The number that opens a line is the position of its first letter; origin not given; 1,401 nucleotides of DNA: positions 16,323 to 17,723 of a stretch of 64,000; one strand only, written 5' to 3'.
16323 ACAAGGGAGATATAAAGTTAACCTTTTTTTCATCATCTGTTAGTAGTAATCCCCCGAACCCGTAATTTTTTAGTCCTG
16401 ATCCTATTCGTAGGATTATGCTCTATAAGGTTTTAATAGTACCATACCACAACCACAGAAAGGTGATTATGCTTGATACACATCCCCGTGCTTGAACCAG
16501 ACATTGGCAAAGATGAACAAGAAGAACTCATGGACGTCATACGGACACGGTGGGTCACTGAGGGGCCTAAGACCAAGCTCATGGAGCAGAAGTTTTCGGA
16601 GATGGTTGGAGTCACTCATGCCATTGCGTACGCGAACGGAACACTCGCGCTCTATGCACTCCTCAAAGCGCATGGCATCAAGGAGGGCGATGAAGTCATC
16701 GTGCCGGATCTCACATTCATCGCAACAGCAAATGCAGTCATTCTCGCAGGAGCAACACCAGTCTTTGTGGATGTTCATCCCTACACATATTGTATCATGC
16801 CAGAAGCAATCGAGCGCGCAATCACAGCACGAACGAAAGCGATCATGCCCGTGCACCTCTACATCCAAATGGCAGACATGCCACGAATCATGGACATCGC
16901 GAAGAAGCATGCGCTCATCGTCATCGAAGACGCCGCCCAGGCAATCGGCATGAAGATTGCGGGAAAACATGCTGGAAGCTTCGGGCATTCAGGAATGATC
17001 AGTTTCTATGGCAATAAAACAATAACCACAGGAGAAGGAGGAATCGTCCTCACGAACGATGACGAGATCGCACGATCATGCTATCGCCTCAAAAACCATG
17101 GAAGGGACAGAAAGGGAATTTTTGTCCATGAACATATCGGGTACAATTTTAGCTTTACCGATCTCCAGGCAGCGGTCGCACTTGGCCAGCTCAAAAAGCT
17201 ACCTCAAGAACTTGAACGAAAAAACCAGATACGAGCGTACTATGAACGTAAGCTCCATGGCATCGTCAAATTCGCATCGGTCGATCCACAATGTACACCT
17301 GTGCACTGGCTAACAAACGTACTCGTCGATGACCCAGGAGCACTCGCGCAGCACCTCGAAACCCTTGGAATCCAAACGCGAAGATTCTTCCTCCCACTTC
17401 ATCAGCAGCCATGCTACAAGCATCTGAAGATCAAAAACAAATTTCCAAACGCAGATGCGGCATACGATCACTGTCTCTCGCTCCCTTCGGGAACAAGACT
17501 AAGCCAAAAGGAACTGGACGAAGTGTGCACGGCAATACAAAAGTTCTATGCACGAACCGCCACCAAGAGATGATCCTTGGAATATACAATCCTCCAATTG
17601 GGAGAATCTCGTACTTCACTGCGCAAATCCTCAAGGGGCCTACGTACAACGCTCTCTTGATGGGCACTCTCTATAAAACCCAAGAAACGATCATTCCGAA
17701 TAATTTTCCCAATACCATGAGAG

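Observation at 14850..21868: Surface-glycan cluster pairing Gmd with a ColD/E1-like His-variant DegT enzyme and a canonical DegT aminotransferase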

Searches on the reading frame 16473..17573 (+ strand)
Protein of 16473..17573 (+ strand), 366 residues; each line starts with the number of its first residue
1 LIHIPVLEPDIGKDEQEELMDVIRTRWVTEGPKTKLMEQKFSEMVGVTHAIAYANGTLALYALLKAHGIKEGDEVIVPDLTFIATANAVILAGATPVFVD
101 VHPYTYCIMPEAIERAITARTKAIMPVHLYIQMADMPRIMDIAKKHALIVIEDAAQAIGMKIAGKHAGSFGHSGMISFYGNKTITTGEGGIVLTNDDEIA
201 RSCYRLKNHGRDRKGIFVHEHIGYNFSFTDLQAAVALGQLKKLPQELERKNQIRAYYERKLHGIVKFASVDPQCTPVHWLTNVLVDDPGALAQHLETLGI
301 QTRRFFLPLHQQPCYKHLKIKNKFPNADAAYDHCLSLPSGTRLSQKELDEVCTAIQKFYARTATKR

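Call 3: search_protein_families(library=pfam, proteins=[window:16473-17573:+], max_evalue=0.01)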
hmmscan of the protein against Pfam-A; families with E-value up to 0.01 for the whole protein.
window:16473-17573:+ (366 aa): 5 families
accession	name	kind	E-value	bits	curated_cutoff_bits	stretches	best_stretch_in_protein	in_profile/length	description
PF01041.23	DegT_DnrJ_EryC1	-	1.5e-116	390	19.8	1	10-356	2-360/360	DegT/DnrJ/EryC1/StrS aminotransferase family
PF01053.26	Cys_Met_Meta_PP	-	1.5e-08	34.1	27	1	30-157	50-177/381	Cys/Met metabolism PLP-dependent enzyme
PF01212.27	Beta_elim_lyase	-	2.9e-05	24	27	1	31-211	31-228/288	Beta-eliminating lyase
PF00155.27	Aminotran_1_2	-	0.00056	19.6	19.7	1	49-124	67-150/361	Aminotransferase class I and II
PF00464.25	SHMT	-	0.0071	15.5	27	1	115-195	164-245/399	Serine hydroxymethyltransferase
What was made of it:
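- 16473..17573 (+): DegT-K. A PLP aminotransferase with the canonical Asn-Lys dyad (Lys182, codon 17016-17018), of the GDP-perosamine-synthase type. The start is uncertain: TTG 16473, GTG 16488 (used by the gene caller) or ATG 16530. Pfam DegT 390 bits (call 3).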

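Call 4: search_protein_families(library=ncbifam, proteins=[window:16473-17573:+], max_evalue=0.01)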
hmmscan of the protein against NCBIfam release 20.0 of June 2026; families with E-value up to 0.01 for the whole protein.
window:16473-17573:+ (366 aa): 46 families (the best 25 are shown)
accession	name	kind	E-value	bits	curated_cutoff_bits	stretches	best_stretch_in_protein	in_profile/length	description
TIGR04181.1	NHT_00031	hypoth_equivalog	1.4e-89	300.5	420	1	4-340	1-359/359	LegC family aminotransferase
TIGR03588.1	PseC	equivalog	4e-82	276.1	423.5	1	5-357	3-378/380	UDP-4-amino-4,6-dideoxy-N-acetyl-beta-L-altrosamine transaminase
NF008658.2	PRK11658.1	equivalog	1.5e-67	227.9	631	1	4-358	5-376/379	UDP-4-amino-4-deoxy-L-arabinose aminotransferase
NF008687.0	PRK11706.1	equivalog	4.7e-62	209.9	375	1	4-359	2-374/375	dTDP-4-amino-4,6-dideoxygalactose transaminase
TIGR04427.1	PLP_DesI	equivalog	5.9e-59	200.1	650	1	19-356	38-380/390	dTDP-4-dehydro-6-deoxyglucose aminotransferase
NF011936.0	PRK15407.1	equivalog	4.5e-56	190.4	423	2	11-212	44-253/440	lipopolysaccharide biosynthesis protein RfbH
TIGR02379.1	ECA_wecE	subfamily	1.2e-49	169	434.85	1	4-359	2-375/376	dTDP-4-amino-4,6-dideoxy-D-glucose transaminase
NF005816.0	PRK07682.1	equivalog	9e-11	41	620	1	69-155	111-204/390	aminotransferase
NF043007.1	CysBLyMetC_Staph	equivalog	1.2e-08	34.3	700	1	31-209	50-226/378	cystathionine beta-lyase MetC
NF006569.0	PRK09082.1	subfamily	2.9e-08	33.2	420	1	49-153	92-202/386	methionine aminotransferase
NF041364.1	GntC_guanitoxin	equivalog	4.2e-08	32.5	415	1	67-154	79-174/356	guanitoxin biosynthesis PLP-dependent (S)-gamma-hydroxy-L-arginine cyclodehydratase GntC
NF004621.0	PRK05957.1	equivalog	8.2e-08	31.4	498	1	34-127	76-167/389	pyridoxal phosphate-dependent aminotransferase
NF005817.0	PRK07683.1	equivalog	1.4e-07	30.5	575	1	69-153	110-200/387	aminotransferase A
NF041091.1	asp_aminotase_Arch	equivalog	5.7e-07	28.7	550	1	51-153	90-199/376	aspartate aminotransferase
TIGR01328.1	met_gam_lyase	equivalog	1.4e-06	27.5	549.7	1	31-157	58-184/391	methionine gamma-lyase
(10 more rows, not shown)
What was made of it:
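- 16473..17573 (+): NCBIfam LegC-family 300 bits and PseC 276 bits are both below their cut-offs (call 4).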

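Call 6: search_solved_structures(query=window:16473-17573:+, show_alignments=1, max_evalue=1e-20)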
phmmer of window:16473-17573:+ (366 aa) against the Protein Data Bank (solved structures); distinct sequences matched with E-value up to 1e-20: 54.
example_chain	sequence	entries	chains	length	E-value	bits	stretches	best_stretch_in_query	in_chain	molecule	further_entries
3bn1_A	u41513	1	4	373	1.4e-74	254.7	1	4-357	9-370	Perosamine synthetase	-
3dr7_A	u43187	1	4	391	1.6e-74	254.5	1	4-357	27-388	Putative perosamine synthetase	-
3dr4_A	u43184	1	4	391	1.1e-73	251.7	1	4-357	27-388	Putative perosamine synthetase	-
7b0m_AAA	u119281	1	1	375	6.8e-72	245.8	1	8-346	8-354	Sugar aminotransferase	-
7b0d_A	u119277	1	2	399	1.2e-64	222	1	14-359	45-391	Glutamine--scyllo-inositol transaminase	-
8sng_A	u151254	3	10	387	4.9e-56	193.7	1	4-358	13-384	UDP-4-amino-4-deoxy-L-arabinose--oxoglutarate aminotransferase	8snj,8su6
3nyu_A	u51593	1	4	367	6.3e-56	193.3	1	22-356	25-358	Aminotransferase WbpE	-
3nu7_A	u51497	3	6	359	9.1e-56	192.8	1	22-355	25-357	Aminotransferase WbpE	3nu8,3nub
3frk_A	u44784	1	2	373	1.3e-55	192.3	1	19-355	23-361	QdtB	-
3nys_A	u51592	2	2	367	3.9e-55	190.7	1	22-356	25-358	Aminotransferase WbpE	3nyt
1mdo_A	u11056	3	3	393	5.4e-53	183.7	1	4-358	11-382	ArnB aminotransferase | UDP-4-amino-4-deoxy-L-arabinose--oxoglutarate aminotransferase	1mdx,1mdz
4oca_A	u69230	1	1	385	4.4e-52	180.7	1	4-357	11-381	UDP-4-amino-4-deoxy-L-arabinose--oxoglutarate aminotransferase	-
4qgr_A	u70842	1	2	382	3.9e-51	177.6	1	26-362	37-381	DegT/DnrJ/EryC1/StrS aminotransferase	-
5k8b_A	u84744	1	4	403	3.4e-50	174.5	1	32-252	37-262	8-amino-3,8-dideoxy-alpha-D-manno-octulosonate transaminase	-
2oga_A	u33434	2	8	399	2.2e-48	168.5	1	29-360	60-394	Transaminase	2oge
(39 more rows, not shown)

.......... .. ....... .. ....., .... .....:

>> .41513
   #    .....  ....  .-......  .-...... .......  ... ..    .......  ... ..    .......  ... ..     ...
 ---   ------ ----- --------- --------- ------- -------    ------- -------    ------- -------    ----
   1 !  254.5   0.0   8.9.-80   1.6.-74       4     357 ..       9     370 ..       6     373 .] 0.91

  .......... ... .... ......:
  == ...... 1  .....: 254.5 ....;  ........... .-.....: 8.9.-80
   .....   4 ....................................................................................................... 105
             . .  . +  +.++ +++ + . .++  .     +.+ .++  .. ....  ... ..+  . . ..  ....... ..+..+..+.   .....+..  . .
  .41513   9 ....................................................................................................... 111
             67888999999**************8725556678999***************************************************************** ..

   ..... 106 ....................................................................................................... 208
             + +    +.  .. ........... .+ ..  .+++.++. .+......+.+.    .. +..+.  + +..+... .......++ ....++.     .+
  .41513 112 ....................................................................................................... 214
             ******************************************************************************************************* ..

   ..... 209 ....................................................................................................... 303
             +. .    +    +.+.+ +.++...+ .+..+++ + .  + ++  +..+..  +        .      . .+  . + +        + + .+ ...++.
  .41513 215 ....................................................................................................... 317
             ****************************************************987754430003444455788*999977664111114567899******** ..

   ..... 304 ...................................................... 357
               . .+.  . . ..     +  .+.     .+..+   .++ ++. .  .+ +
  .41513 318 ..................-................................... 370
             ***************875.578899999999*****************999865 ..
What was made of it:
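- Closest known: In-vitro ColD + GDP-perosamine synthase route to a 'novel trideoxysugar'. Same: 3bn1 is the best PDB match of DegT-K (call 6).
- Closest known: GDP-perosamine pathway. Same: Gmd and a Per-like Asn-Lys aminotransferase are present (calls 3, 6).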

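Call 39: find_related_loci(query=window:16530-17573:+, collection=metagenome_contigs, flank=10000)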
Query window:16530-17573:+ (347 aa) in metagenome_contigs; peptide patterns used: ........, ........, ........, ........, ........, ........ (x = any residue, [..] = any of these).
413 stretches matched a pattern; 375 encode a relative of the query (tblastn E <= 1e-3); the best 80 are kept; 80 distinct loci.
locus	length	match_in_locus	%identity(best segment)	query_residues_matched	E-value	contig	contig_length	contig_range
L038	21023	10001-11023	53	2-343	6e-121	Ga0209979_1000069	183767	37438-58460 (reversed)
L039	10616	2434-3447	54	2-340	1e-120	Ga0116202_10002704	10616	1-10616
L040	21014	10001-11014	55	2-340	5e-120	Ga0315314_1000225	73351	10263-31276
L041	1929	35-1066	52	2-346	1e-123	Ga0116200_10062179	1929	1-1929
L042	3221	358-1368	54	2-339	4e-119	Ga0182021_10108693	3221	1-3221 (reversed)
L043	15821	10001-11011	54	2-339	4e-115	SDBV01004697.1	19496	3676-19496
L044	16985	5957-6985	52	3-342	6e-115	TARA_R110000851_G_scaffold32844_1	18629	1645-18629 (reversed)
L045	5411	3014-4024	52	2-341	2e-114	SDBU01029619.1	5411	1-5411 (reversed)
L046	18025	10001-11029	51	3-342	6e-114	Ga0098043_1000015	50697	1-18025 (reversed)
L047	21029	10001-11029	50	3-342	2e-113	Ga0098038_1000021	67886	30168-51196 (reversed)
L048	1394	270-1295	49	3-342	2e-123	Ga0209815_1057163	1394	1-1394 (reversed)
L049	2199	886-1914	53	3-341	4e-120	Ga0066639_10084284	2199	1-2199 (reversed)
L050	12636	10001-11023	52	3-340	4e-114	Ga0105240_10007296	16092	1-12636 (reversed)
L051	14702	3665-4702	50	3-342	3e-112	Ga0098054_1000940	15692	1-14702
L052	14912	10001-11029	51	3-342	9e-112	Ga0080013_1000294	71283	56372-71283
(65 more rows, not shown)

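Call 70: search_protein_families(library=pfam, proteins=[L038:2729-4126:-, L038:4133-5278:-, L038:5928-7400:-, L038:7534-8694:+, L038:8699-9919:+, L038:11089-12321:+, L038:12399-14075:-, L038:14085-15182:-, L038:19119-20075:-, L038:20066-21004:-], max_evalue=0.0001)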
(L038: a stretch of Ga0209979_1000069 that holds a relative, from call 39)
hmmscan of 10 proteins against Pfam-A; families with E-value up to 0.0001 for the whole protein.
L038:2729-4126:- (465 aa): 3 families
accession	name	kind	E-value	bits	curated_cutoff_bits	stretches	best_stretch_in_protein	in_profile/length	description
PF03600.22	CitMHS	-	6.9e-76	256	31.9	1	16-407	1-336/336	Citrate transporter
PF02040.21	ArsB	-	1.4e-21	77.8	22.2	1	87-455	47-419/423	Arsenical pump membrane protein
PF00939.25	Na_sulph_symp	-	3.5e-05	23.4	27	0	91-229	321-462/472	Sodium:sulfate symporter transmembrane region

L038:4133-5278:- (381 aa): 1 family
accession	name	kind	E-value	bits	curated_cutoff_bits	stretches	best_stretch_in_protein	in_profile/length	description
PF04932.20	Wzy_C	-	1.6e-06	28.5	31.7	0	166-291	12-149/149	O-Antigen ligase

L038:5928-7400:- (490 aa): 4 families
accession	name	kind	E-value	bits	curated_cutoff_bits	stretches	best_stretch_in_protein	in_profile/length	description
PF01943.22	Polysacc_synt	-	2.8e-23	83.2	28.2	1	11-280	2-272/274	Polysaccharide biosynthesis protein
PF13440.11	Polysacc_synt_3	-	1.7e-18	67.3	23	1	36-331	3-291/293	Polysaccharide biosynthesis protein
PF03023.19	MurJ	-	2.6e-14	53.2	27.4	1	121-442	100-431/451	Lipid II flippase MurJ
PF01554.23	MatE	-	5e-06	26.7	24.9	1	222-381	2-161/161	MatE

L038:7534-8694:+ (386 aa): 3 families
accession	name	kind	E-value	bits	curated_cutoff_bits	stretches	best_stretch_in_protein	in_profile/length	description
PF16363.11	GDP_Man_Dehyd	-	2.1e-123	412.4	27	1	43-349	1-332/332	GDP-mannose 4,6 dehydratase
PF01370.27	Epimerase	-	3.2e-65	220.3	20.9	1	42-282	1-240/240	NAD dependent epimerase/dehydratase family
PF04321.23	RmlD_sub_bind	-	1.5e-08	34.5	27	1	40-195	1-133/287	RmlD substrate binding domain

L038:8699-9919:+ (406 aa): 2 families
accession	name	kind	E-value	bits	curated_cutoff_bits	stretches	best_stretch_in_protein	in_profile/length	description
PF01041.23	DegT_DnrJ_EryC1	-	3.3e-93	313.2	19.8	1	11-399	3-359/360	DegT/DnrJ/EryC1/StrS aminotransferase family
PF00155.27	Aminotran_1_2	-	3.3e-06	27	19.7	1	22-127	29-141/361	Aminotransferase class I and II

L038:11089-12321:+ (410 aa): 4 families
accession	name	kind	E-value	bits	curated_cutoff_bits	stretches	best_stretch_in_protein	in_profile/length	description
PF00534.26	Glycos_transf_1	-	3.6e-34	118.2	26.4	1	223-390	7-168/172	Glycosyl transferases group 1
PF13692.12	Glyco_trans_1_4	-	5.6e-29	101.7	27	1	233-373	3-142/142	Glycosyl transferases group 1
PF13439.12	Glyco_transf_4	-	2.3e-16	60.7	28.5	1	31-198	3-153/170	Glycosyltransferase Family 4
PF13579.12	Glyco_trans_4_4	-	1.5e-12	48.6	29.7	1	31-191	2-140/158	Glycosyl transferase 4-like domain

L038:12399-14075:- (558 aa): 1 family
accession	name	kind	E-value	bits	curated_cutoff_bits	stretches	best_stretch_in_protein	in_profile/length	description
PF13231.12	PMT_2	-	1.4e-07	32.3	26.1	1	83-210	6-136/160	Dolichyl-phosphate-mannose-protein mannosyltransferase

L038:14085-15182:- (365 aa): 5 families
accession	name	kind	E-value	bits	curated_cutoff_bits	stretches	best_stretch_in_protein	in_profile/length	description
PF00534.26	Glycos_transf_1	-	7.5e-39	133.4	26.4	1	177-340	13-171/172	Glycosyl transferases group 1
PF13692.12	Glyco_trans_1_4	-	4.4e-36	124.7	27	1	180-327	2-142/142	Glycosyl transferases group 1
PF13439.12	Glyco_transf_4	-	1.3e-16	61.6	28.5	1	34-150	41-168/170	Glycosyltransferase Family 4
PF13579.12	Glyco_trans_4_4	-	1.9e-10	41.8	29.7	1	53-147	61-158/158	Glycosyl transferase 4-like domain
PF13524.12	Glyco_trans_1_2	-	1.2e-07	32.2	25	1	238-356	28-143/144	Glycosyl transferase-like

L038:19119-20075:- (318 aa): 1 family
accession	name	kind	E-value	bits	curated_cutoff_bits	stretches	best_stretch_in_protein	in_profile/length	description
PF00535.33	Glycos_transf_2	-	1.7e-21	77.3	23.3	1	7-167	2-164/168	Glycosyl transferase family 2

L038:20066-21004:- (312 aa): 3 families
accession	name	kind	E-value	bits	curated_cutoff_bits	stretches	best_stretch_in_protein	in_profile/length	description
PF00984.24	UDPG_MGDP_dh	-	8.5e-38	128.8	25.4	1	86-178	1-93/94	UDP-glucose/GDP-mannose dehydrogenase family, central domain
PF03720.21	UDPG_MGDP_dh_C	-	2.5e-30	105.3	30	1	201-297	1-103/103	UDP-glucose/GDP-mannose dehydrogenase family, UDP binding domain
PF03721.20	UDPG_MGDP_dh_N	-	1.2e-15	58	27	1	2-71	118-186/187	UDP-glucose/GDP-mannose dehydrogenase family, NAD binding domain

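Call 75: search_solved_structures(query=L038:8699-9919:+, show_alignments=0, max_evalue=1e-30)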
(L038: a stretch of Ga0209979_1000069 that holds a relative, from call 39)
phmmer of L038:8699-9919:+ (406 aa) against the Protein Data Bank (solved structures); distinct sequences matched with E-value up to 1e-30: 24.
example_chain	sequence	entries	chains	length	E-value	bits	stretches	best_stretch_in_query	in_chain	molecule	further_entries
3bcx_A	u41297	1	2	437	2.1e-55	191.5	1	8-397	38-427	CDP-6-deoxy-L-threo-D-glycero-4-hexulose-3-dehydrase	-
3bb8_A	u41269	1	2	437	3.8e-54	187.4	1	8-397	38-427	CDP-4-keto-6-deoxy-D-glucose-3-dehydrase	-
3bn1_A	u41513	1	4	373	1.7e-46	162.2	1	3-221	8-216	Perosamine synthetase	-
3dr7_A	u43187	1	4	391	2.1e-46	161.9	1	3-221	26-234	Putative perosamine synthetase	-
3dr4_A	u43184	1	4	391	2.9e-46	161.4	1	3-221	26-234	Putative perosamine synthetase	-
7b0d_A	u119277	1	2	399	2.7e-44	154.9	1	11-221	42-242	Glutamine--scyllo-inositol transaminase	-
7b0m_AAA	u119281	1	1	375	3.3e-44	154.6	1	10-212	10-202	Sugar aminotransferase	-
1mdo_A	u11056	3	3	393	2.8e-42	148.3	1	9-391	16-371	ArnB aminotransferase | UDP-4-amino-4-deoxy-L-arabinose--oxoglutarate aminotransferase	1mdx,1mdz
4oca_A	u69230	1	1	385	3.6e-42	147.9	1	9-391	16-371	UDP-4-amino-4-deoxy-L-arabinose--oxoglutarate aminotransferase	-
8sng_A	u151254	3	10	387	2.3e-40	142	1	9-391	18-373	UDP-4-amino-4-deoxy-L-arabinose--oxoglutarate aminotransferase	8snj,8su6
2gms_A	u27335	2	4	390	4.9e-38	134.3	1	12-400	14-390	Putative pyridoxamine 5-phosphate-dependent dehydrase, Wbdk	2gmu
2oga_A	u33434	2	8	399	2.6e-37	131.9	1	3-221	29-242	Transaminase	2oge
3b8x_A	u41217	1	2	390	4.4e-37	131.2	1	12-400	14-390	Pyridoxamine 5-phosphate-dependent dehydrase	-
2r0t_A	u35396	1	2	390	7.7e-37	130.4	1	12-400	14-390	Pyridoxamine 5-phosphate-dependent dehydrase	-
7l7x_AAA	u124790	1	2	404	1.2e-36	129.7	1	15-404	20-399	DegT/DnrJ/EryC1/StrS aminotransferase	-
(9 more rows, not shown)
